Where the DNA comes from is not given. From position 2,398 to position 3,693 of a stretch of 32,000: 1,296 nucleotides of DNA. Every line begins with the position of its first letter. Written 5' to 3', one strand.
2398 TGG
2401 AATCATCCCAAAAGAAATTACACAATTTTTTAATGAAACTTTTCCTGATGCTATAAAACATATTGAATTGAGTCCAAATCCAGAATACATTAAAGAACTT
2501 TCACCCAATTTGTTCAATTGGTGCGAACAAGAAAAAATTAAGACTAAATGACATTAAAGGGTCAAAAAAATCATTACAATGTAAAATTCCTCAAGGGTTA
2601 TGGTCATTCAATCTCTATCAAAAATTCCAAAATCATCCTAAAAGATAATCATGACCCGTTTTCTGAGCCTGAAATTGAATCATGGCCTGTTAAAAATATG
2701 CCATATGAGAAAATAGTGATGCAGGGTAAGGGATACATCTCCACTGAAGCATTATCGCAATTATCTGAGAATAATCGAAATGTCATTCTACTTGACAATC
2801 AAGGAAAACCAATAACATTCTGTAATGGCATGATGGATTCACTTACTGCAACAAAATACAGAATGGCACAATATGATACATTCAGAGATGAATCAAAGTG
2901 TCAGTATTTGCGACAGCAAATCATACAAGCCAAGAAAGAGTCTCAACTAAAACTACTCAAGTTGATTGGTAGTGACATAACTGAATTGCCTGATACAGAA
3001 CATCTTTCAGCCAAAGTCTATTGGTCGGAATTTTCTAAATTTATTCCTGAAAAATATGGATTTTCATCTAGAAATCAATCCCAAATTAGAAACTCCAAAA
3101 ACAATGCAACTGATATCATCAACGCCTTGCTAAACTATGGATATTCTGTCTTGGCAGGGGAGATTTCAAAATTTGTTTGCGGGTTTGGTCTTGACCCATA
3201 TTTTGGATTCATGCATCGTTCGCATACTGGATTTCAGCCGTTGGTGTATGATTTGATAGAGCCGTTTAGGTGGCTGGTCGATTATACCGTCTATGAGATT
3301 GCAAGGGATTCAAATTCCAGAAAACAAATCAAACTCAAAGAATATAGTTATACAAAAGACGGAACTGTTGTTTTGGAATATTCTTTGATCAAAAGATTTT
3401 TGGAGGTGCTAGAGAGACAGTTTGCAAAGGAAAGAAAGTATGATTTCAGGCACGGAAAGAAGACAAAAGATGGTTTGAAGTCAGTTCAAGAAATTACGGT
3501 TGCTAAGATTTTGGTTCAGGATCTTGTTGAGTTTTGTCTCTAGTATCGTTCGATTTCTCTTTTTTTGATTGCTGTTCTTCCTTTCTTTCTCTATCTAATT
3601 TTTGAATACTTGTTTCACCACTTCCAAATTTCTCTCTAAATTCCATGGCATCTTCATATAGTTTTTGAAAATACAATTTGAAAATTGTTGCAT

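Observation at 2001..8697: Solo cas1 heading a ~6.7-kb ORFan island right behind aEF-2: casposon-like context but no PolB, no cas2, no CRISPR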

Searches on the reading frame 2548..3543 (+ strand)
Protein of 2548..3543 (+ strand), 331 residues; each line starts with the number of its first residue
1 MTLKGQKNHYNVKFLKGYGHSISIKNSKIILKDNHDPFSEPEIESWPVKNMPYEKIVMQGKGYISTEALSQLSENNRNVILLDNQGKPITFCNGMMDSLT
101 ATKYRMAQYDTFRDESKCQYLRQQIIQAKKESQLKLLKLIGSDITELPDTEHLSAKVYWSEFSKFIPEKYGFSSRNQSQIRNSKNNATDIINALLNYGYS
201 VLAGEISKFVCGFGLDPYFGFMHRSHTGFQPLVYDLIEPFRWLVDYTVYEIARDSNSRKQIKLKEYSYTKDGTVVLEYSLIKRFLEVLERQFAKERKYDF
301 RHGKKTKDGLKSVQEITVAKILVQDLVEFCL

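Call 4: search_protein_families(library=pfam, proteins=[window:2548-3543:+], max_evalue=0.1)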
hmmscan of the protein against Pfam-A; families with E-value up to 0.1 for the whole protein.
window:2548-3543:+ (331 aa): 2 families
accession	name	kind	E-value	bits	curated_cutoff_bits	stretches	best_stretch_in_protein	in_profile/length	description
PF01867.21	Cas_Cas1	-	9.8e-44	150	22.3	2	143-289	147-282/283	CRISPR associated protein Cas1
PF25292.1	Beta-prop_CGLA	-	0.048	13.6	26.8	1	47-162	171-287/316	Lambda-carrageenase beta-propeller domain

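Call 5: search_protein_families(library=ncbifam, proteins=[window:2548-3543:+], max_evalue=0.1)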
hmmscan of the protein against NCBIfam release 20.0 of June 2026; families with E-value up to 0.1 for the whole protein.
window:2548-3543:+ (331 aa): 10 families
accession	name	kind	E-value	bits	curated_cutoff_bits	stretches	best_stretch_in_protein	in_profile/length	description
TIGR00287.1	cas1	equivalog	2.9e-39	135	71.7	1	15-299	4-296/327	CRISPR-associated endonuclease Cas1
NF049935.1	cas4g_cas1g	exception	6.3e-29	100.8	560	2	144-295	360-506/546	CRISPR-associated endonuclease Cas4g/Cas1g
TIGR03639.1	cas1_NMENI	exception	4.9e-28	98.2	120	1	23-260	13-242/278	type II CRISPR-associated endonuclease Cas1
TIGR03640.1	cas1_DVULG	exception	6e-27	94.7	385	2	144-328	157-334/340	type I-C CRISPR-associated endonuclease Cas1c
TIGR04093.1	cas1_CYANO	exception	9.4e-27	93.8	385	2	143-327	153-326/334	type I-D CRISPR-associated endonuclease Cas1d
TIGR03983.1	cas1_MYXAN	equivalog_domain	1.1e-19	70.7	358.05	2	150-298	168-310/347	type I-MYXAN CRISPR-associated endonuclease Cas1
TIGR04329.1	cas1_PREFRAN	exception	2.3e-18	66.3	300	1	187-295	185-288/317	type V CRISPR-associated endonuclease Cas1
TIGR03641.1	cas1_HMARI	exception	2.2e-09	37.1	304.1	1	143-294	143-283/324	type I-B CRISPR-associated endonuclease Cas1b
TIGR03638.1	cas1_ECOLI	exception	1.3e-05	24.6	215.6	1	64-242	56-221/269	type I-E CRISPR-associated endonuclease Cas1e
NF007956.0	PRK10675.1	subfamily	0.072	12.2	394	0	56-116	4-63/338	UDP-glucose 4-epimerase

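Call 15: find_homologous_proteins(query=window:2548-3543:+, max_evalue=0.00001)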
Query window:2548-3543:+ (331 aa): 1133 proteins with E <= 0.00001 among 2234 candidates; the best 120 are listed.
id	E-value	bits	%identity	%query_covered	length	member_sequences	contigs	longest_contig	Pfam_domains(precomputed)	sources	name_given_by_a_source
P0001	1.8e-220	749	100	100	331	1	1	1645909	PF01867.22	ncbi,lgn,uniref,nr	ncbi:CRISPR-associated endonuclease Cas1 [Nitrosopumilus sp. K4]|uniref:CRISPR-associated endonuclea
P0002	2.2e-192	657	85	100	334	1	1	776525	PF01867.22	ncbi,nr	ncbi:MAG: CRISPR-associated endonuclease Cas1 [Nitrosarchaeum sp.]|nr:CRISPR-associated endonuclease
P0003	8.1e-188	642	84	100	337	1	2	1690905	PF01867.22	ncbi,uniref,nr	ncbi:CRISPR-associated endonuclease Cas1 [Candidatus Nitrosopumilus sediminis]|uniref:CRISPR-associa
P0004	2.6e-187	640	84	99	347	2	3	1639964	PF01867.22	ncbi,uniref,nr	ncbi:CRISPR-associated Cas1 family protein [Candidatus Nitrosopumilus koreensis AR1]|uniref:CRISPR-a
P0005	4.7e-187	639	82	100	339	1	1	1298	PF01867.22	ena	-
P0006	1.4e-186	638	84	100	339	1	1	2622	PF01867.22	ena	-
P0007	2.6e-186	637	83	100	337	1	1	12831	PF01867.22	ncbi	-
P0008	3.6e-183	626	82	100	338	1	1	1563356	PF01867.22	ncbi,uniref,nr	ncbi:CRISPR-associated endonuclease Cas1 [Nitrosopumilus cobalaminigenes]|uniref:CRISPR-associated e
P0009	3.9e-183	626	83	100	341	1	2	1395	PF01867.22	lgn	-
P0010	6.7e-183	625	80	100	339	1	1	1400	PF01867.22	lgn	-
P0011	8.8e-183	625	81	100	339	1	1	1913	PF01867.22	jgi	-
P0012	9.5e-183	625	82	100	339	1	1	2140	PF01867.22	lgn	-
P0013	1.6e-182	624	81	100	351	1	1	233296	PF01867.22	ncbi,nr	ncbi:MAG: CRISPR-associated endonuclease Cas1 [Nitrosarchaeum sp.]|nr:CRISPR-associated endonuclease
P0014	8.0e-182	622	80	100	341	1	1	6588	PF01867.22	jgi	jgi:CRISPR-associated protein Cas1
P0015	2.5e-181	620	81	100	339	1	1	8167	PF01867.22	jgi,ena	-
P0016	3.4e-181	620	80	100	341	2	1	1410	PF01867.22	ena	-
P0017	7.9e-181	619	79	100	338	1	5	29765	PF01867.22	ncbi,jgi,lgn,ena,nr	ncbi:MAG: CRISPR-associated endonuclease Cas1 [Nitrosopumilales archaeon CG_4_9_14_0_2_um_filter_34_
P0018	1.1e-180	618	79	100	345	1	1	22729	PF01867.22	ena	-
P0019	1.2e-180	618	82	100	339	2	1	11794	PF01867.22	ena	-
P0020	1.5e-180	618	80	100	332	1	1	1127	PF01867.22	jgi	-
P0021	2.2e-180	617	81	100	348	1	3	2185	PF01867.22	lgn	-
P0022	3.1e-180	617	81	100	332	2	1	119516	PF01867.22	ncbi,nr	ncbi:MAG: CRISPR-associated endonuclease Cas1 [Nitrosopumilus sp.]|nr:CRISPR-associated endonuclease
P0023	6.0e-180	616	79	100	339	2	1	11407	PF01867.22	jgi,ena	-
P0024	7.0e-180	616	81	100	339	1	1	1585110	PF01867.22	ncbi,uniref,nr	ncbi:CRISPR-associated endonuclease Cas1 [Nitrosopumilus oxyclinae]|uniref:CRISPR-associated endonuc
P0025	8.6e-180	615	80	100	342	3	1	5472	PF01867.22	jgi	-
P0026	1.9e-179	614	81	100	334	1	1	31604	PF01867.22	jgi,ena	-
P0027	1.7e-178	611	81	100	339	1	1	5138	PF01867.22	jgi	-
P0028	2.2e-178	611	81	100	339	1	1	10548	PF01867.22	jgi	-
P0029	2.2e-178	611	79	100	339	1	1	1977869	PF01867.22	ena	-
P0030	5.5e-178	609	79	100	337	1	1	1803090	PF01867.22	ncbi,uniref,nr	ncbi:CRISPR-associated endonuclease Cas1 [Nitrosopumilus adriaticus]|uniref:CRISPR-associated endonu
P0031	9.3e-178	609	78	100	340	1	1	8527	PF01867.22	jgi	-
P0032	1.4e-177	608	80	100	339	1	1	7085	PF01867.22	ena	-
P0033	2.6e-177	607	79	100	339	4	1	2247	PF01867.22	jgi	-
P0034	1.4e-176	605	79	100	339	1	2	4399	PF01867.22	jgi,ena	-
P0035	1.5e-176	605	78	100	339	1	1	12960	PF01867.22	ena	-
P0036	1.9e-176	604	79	100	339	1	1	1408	PF01867.22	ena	-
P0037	3.2e-176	603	79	100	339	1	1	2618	PF01867.22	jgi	-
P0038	3.9e-176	603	78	100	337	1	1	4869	PF01867.22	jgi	-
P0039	4.2e-176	603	79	100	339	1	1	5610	PF01867.22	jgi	-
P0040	1.4e-175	601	78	100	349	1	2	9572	PF01867.22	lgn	-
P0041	1.8e-175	601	79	100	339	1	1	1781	PF01867.22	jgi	-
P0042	2.5e-175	601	78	100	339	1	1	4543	PF01867.22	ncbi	-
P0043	3.6e-175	600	78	100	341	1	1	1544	PF01867.22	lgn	-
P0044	4.9e-175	600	79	100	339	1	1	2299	PF01867.22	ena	-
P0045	7.1e-175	599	78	100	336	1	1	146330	PF01867.22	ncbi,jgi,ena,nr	ncbi:MAG: CRISPR-associated endonuclease Cas1 [Nitrosopumilus sp.]|nr:CRISPR-associated endonuclease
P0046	9.2e-175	599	80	100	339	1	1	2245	PF01867.22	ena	-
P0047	2.2e-174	597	79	100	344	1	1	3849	PF01867.22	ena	-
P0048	3.1e-174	597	78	100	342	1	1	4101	PF01867.22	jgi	jgi:CRISPR-associated protein Cas1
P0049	3.4e-174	597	77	100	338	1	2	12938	PF01867.22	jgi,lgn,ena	-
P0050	6.6e-174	596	78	100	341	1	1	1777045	PF01867.22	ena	-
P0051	1.3e-173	595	78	100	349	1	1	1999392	PF01867.22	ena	-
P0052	2.7e-173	594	77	100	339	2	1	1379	PF01867.22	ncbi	-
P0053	2.7e-173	594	79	100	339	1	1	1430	PF01867.22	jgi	-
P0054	3.9e-173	593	78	100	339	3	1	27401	PF01867.22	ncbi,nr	ncbi:MAG: CRISPR-associated endonuclease Cas1 [Nitrosopumilus sp.]|nr:CRISPR-associated endonuclease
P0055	4.4e-173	593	77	100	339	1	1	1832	PF01867.22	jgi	-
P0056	6.6e-173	593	78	100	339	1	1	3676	PF01867.22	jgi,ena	-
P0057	3.3e-172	590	78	100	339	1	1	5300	PF01867.22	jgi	-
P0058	3.8e-172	590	78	100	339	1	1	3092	PF01867.22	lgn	-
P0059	4.3e-172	590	78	100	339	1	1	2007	PF01867.22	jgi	-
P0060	4.9e-172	590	78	100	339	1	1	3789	PF01867.22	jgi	-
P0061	5.2e-172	590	77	100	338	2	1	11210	PF01867.22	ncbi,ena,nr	ncbi:MAG: CRISPR-associated endonuclease Cas1 [Nitrosopumilus sp.]|nr:CRISPR-associated endonuclease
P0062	6.9e-172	589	77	100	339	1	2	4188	PF01867.22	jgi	-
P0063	9.0e-172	589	76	100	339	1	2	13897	PF01867.22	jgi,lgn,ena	-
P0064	1.1e-171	589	76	100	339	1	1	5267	PF01867.22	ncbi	-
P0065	1.9e-171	588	77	100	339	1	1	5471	PF01867.22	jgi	-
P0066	3.8e-171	587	76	99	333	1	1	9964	PF01867.22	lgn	-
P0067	4.2e-171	587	76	100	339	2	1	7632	PF01867.22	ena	-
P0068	9.7e-171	585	76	100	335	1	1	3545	PF01867.22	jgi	-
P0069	1.3e-170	585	77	100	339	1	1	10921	PF01867.22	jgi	-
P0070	3.3e-170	584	76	100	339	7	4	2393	PF01867.22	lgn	-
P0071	5.6e-170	583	77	100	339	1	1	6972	PF01867.22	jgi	-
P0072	1.0e-169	582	77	100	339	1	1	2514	PF01867.22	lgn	-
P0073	1.1e-169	582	77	100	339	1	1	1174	PF01867.22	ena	-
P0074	1.9e-169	581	76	100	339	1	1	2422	PF01867.22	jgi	-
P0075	4.6e-169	580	76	100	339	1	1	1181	PF01867.22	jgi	-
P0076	1.7e-167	575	75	100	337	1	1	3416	PF01867.22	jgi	-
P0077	2.0e-167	575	75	100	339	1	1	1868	PF01867.22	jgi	-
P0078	8.3e-167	573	76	100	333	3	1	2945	PF01867.22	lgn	-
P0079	1.7e-166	572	74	99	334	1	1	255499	PF01867.22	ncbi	ncbi:MAG: CRISPR-associated endonuclease Cas1 [Candidatus Nitrosopumilus sp. bin_68KS]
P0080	1.7e-166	572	76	100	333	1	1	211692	PF01867.22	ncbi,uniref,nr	ncbi:CRISPR-associated endonuclease Cas1 [Nitrosopumilus sp.]|uniref:CRISPR-associated endonuclease 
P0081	1.9e-166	571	75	100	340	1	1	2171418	PF01867.22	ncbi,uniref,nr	ncbi:CRISPR-associated endonuclease Cas1 [Nitrosopumilus ureiphilus]|uniref:CRISPR-associated endonu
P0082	3.6e-166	570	74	100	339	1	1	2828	PF01867.22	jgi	-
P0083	1.3e-165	569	74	100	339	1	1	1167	PF01867.22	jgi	-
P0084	1.3e-165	569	74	100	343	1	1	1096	PF01867.22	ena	-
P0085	1.8e-164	565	74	99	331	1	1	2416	PF01867.22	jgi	-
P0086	2.0e-164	565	75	100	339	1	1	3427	PF01867.22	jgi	-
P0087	6.1e-164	563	74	100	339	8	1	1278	PF01867.22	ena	-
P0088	6.5e-164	563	75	100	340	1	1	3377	PF01867.22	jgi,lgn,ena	-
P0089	8.0e-164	563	74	100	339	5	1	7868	PF01867.22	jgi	-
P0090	8.3e-164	563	75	100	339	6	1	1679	PF01867.22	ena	-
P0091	1.1e-163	562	76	100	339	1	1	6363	PF01867.22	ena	-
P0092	3.2e-163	561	74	99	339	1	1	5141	PF01867.22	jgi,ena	-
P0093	4.0e-163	560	74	100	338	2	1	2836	PF01867.22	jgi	jgi:CRISPR-associated protein Cas1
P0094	8.1e-163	559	72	100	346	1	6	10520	PF01867.22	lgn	-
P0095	9.1e-163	559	73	100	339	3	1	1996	PF01867.22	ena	-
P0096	1.1e-162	559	74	100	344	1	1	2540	PF01867.22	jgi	-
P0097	5.6e-162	557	74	100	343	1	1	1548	PF01867.22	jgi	-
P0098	6.0e-162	557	73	100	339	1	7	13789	PF01867.22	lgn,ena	-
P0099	2.4e-161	555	74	100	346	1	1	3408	PF01867.22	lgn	-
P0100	2.6e-160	551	71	100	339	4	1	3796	PF01867.22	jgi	-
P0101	2.7e-160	551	73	100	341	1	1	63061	PF01867.22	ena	-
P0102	7.9e-160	550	73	100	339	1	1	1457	PF01867.22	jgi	-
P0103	3.7e-159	547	72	100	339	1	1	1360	PF01867.22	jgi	-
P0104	8.0e-158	543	81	88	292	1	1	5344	PF01867.22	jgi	-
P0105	1.1e-157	543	71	100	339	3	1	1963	PF01867.22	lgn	-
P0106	1.8e-157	542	75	94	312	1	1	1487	PF01867.22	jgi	jgi:CRISPR-associated protein Cas1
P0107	3.9e-157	541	72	100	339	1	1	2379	PF01867.22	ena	-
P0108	2.0e-155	535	70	100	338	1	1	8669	PF01867.22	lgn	-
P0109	2.2e-154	532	70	100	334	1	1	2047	PF01867.22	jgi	-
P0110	3.4e-154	531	81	85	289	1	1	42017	PF01867.22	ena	-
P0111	5.2e-154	531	77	92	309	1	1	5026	PF01867.22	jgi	-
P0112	1.2e-152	526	70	100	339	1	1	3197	PF01867.22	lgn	-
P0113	1.8e-152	525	70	100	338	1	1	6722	PF01867.22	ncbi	-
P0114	2.3e-152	525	68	100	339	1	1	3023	PF01867.22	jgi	jgi:CRISPR-associated protein Cas1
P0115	3.1e-152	525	76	90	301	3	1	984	PF01867.22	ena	-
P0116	5.4e-152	524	67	100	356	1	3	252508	PF01867.22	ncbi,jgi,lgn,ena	jgi:CRISPR-associated protein Cas1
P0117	6.3e-152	524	69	100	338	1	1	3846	PF01867.22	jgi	-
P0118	2.9e-151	521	69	100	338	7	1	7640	PF01867.22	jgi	-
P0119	1.1e-150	520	70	100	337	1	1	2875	PF01867.22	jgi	-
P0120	2.4e-150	518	66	100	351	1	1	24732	PF01867.22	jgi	jgi:CRISPR-associated protein Cas1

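Call 16: find_encoding_contigs(protein=P0004, flank=10000, max_places=3)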
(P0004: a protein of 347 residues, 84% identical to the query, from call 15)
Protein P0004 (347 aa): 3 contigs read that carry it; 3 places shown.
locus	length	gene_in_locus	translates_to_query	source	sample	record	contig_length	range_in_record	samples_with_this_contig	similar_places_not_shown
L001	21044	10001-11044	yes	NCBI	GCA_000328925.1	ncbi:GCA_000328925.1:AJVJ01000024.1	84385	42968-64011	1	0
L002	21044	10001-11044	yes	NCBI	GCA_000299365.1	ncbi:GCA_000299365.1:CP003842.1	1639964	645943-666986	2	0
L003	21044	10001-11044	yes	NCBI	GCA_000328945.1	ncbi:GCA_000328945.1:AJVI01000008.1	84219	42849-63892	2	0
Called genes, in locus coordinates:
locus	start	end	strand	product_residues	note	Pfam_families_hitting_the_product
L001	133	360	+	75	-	PF13424:TPR_12 (weak), PF13432:TPR_16, PF13371:TPR_9 (weak), PF14559:TPR_19, PF13431:TPR_17 (weak), PF00515:TPR_1, PF07719:TPR_2, PF13181:TPR_8 (weak), +5 more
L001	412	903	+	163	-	-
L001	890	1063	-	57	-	-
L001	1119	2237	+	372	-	PF04055:Radical_SAM, PF19288:CofH_C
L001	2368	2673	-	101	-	PF01910:Thiamine_BP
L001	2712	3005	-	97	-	-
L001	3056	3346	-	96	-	-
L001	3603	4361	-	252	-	-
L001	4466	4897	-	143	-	-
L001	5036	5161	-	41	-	-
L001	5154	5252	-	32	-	-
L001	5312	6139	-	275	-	PF02621:VitK2_biosynth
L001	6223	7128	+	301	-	PF01380:SIS (faint)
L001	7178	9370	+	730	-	PF00009:GTP_EFTU, PF22042:EF-G_D2, PF03144:GTP_EFTU_D2, PF14492:EFG_III, PF03764:EFG_IV, PF00679:EFG_C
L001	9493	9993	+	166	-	-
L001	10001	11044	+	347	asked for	PF01867:Cas_Cas1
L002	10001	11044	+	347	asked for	PF01867:Cas_Cas1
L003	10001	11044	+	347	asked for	PF01867:Cas_Cas1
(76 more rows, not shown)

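Call 17: find_encoding_contigs(protein=P0003, flank=10000, max_places=2)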
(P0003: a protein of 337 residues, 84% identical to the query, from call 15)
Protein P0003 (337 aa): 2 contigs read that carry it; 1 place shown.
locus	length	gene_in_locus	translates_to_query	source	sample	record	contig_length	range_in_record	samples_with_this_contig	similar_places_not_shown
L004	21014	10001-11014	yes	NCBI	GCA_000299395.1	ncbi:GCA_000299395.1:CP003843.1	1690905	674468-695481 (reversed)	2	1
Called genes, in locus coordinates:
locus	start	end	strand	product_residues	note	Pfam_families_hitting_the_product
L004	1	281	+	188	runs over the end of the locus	-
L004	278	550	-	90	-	PF01927:Mut7-C (weak), PF18478:PIN_10 (weak), PF18480:DUF5615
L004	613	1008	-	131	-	PF20364:DUF6659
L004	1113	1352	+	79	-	-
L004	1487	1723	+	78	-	-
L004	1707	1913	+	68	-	-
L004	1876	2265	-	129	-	-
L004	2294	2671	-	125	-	PF20364:DUF6659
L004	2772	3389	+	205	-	PF01135:PCMT (weak), PF01596:Methyltransf_3, PF13847:Methyltransf_31 (weak), PF13578:Methyltransf_24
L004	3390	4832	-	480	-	-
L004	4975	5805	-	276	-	PF00127:Copper-bind (weak)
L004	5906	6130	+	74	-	-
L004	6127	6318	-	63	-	-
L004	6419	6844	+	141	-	-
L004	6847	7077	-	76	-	-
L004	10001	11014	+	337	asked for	PF01867:Cas_Cas1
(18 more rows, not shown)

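Call 29: find_related_loci(query=window:2548-3540:+, collection=metagenome_contigs, flank=10000)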
Query window:2548-3540:+ (331 aa) in metagenome_contigs; peptide patterns used: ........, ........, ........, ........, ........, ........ (x = any residue, [..] = any of these).
313 stretches matched a pattern; 71 encode a relative of the query (tblastn E <= 1e-3); 71 distinct loci.
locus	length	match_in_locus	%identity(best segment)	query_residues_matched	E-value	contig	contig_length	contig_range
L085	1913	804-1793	81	1-330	0e+0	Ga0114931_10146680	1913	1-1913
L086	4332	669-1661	81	1-331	0e+0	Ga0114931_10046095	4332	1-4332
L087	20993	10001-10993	81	1-331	0e+0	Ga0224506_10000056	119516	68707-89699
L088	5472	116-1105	80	1-330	0e+0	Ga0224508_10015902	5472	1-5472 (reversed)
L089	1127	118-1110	80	1-331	0e+0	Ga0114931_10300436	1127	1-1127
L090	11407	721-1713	79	1-331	0e+0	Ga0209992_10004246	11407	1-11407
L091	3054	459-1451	79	1-331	0e+0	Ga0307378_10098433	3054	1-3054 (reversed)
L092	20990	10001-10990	78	1-330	0e+0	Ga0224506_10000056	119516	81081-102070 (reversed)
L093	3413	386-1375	78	1-330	0e+0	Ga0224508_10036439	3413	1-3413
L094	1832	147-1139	77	1-331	0e+0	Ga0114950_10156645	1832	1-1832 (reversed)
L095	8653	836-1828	76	1-331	0e+0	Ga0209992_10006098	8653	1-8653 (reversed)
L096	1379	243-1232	77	1-330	0e+0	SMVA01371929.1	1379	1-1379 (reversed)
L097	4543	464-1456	78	1-331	0e+0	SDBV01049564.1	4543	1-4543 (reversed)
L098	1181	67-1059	76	1-331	0e+0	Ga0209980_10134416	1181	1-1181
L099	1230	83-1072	75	1-330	0e+0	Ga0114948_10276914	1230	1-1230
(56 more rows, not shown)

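Call 30: find_encoding_contigs(protein=P0030, flank=10000, max_places=1)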
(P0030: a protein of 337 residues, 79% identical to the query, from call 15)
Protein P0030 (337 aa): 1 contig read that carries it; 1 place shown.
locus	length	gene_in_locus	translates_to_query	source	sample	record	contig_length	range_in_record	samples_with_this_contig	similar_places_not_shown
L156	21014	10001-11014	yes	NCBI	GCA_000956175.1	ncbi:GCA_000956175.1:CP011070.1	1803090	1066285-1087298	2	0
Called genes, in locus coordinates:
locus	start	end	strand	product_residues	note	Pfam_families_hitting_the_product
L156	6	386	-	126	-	PF20364:DUF6659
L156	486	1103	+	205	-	PF01135:PCMT, PF01596:Methyltransf_3, PF13578:Methyltransf_24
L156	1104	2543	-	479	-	-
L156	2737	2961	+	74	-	-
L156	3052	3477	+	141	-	-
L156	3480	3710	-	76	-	-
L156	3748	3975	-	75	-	-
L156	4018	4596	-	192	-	-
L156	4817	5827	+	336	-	PF00072:Response_reg, PF18551:TackOD1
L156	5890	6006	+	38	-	-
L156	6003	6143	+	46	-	-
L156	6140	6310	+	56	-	-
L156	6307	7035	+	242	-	PF06725:3D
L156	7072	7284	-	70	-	-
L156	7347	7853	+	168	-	-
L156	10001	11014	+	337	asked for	PF01867:Cas_Cas1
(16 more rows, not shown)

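Call 54: find_homologous_proteins(query=L090:5485-7263:+, max_evalue=1e-10)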
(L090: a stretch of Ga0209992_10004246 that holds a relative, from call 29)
Query L090:5485-7263:+ (593 aa): 1025 proteins with E <= 1e-10 among 6499 candidates; the best 120 are listed.
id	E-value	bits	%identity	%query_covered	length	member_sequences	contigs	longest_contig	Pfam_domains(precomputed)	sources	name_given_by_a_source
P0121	0.0e+0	1355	100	100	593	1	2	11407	PF03175.19,PF00136.27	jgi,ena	-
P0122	0.0e+0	1154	85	99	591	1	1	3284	PF03175.19,PF00136.27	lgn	-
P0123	0.0e+0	1150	84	100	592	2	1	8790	PF03175.19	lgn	-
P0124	0.0e+0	1133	83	100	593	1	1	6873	PF03175.19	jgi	-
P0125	0.0e+0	1130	84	99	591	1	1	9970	PF03175.19,PF00136.27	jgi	-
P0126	0.0e+0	1118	82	100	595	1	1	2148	PF03175.19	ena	-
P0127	0.0e+0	1068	78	99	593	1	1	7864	PF03175.19,PF00136.27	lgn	-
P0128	1.1e-275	934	68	100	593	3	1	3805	PF03175.19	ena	-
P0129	6.7e-275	931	83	82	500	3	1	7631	PF03175.19,PF00136.27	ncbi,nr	ncbi:MAG: DNA polymerase, partial [Thaumarchaeota archaeon]|nr:DNA polymerase [Nitrososphaerota arch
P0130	7.1e-274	928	68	100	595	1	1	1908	PF03175.19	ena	-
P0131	1.2e-270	917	67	100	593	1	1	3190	PF03175.19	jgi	-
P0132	1.9e-270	917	68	99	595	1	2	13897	PF03175.19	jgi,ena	-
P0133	1.0e-269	914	68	100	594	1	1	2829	-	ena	-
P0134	2.9e-269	913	66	100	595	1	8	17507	PF03175.19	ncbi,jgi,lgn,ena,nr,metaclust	ncbi:MAG: DNA polymerase [Thaumarchaeota archaeon 13_1_40CM_38_12]|nr:MAG: DNA polymerase [Thaumarch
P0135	3.8e-269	912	68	100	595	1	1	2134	PF03175.19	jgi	-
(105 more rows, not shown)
